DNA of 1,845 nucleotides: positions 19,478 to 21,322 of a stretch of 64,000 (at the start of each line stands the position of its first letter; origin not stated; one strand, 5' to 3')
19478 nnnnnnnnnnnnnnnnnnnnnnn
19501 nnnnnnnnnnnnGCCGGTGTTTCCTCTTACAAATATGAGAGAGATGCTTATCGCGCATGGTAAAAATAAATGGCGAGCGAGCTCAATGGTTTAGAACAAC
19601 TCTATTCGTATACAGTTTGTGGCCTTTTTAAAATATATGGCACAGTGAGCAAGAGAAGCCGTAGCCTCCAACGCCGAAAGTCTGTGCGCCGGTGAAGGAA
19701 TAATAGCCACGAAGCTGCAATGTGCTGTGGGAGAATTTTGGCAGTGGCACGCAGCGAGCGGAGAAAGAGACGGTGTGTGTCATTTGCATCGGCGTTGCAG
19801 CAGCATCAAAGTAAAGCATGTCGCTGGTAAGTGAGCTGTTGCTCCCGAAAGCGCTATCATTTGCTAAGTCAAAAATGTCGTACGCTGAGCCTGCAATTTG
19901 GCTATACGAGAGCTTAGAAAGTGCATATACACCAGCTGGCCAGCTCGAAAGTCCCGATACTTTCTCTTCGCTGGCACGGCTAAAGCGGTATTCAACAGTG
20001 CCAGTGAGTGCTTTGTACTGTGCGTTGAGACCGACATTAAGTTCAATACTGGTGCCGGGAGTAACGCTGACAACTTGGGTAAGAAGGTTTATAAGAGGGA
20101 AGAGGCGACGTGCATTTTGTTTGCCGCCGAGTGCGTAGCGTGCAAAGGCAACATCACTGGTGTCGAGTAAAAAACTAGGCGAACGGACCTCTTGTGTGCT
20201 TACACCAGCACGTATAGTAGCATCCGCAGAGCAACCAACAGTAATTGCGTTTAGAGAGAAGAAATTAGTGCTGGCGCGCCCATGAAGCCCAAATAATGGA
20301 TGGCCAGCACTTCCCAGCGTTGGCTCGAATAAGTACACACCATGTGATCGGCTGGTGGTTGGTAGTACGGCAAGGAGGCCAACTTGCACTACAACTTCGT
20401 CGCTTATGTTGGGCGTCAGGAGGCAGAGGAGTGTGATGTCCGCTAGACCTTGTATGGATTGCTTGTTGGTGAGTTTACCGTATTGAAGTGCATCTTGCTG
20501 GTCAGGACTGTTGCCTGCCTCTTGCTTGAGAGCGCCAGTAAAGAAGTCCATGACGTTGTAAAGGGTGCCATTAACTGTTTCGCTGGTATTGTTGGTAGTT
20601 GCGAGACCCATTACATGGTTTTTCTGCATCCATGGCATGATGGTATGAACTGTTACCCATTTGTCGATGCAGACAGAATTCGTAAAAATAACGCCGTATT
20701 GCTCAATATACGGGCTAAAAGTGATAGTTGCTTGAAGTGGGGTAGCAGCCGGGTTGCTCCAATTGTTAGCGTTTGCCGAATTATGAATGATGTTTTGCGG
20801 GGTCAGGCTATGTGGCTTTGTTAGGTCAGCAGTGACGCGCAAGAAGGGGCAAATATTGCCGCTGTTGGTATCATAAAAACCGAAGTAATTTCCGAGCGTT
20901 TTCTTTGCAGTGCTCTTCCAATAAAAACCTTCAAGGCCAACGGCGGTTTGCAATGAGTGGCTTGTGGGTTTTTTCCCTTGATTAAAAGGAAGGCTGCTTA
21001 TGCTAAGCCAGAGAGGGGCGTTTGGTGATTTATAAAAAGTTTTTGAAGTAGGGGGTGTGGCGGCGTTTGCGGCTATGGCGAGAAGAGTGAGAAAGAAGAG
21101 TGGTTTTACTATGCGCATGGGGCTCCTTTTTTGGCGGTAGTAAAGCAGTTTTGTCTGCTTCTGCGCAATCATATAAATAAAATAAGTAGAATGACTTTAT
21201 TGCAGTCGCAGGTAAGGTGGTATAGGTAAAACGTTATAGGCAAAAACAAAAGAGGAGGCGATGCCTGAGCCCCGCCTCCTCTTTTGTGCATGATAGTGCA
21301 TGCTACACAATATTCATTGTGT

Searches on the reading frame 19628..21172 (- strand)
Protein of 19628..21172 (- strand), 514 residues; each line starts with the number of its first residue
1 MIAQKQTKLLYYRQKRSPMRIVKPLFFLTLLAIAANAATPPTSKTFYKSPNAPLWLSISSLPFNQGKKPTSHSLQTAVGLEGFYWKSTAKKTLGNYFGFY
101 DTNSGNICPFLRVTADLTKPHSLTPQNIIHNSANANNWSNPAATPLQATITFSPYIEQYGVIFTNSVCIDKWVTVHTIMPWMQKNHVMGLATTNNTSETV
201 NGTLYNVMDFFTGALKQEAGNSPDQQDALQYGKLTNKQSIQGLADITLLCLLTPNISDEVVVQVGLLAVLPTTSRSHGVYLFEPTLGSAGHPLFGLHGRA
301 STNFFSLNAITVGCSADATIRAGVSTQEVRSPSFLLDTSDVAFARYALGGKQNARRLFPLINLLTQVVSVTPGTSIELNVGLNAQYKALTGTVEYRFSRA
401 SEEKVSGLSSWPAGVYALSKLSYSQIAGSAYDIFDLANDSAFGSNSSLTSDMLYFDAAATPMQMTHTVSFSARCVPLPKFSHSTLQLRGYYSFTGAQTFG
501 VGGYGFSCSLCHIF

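Call 7: search_protein_families(library=pfam, proteins=[window:19628-21172:-], max_evalue=0.01)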
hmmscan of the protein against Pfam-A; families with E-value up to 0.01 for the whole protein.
window:19628-21172:- (514 aa): 0 families

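Call 8: search_protein_families(library=ncbifam, proteins=[window:19628-21172:-], max_evalue=0.01)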
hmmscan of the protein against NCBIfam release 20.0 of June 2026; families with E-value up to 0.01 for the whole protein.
window:19628-21172:- (514 aa): 0 families
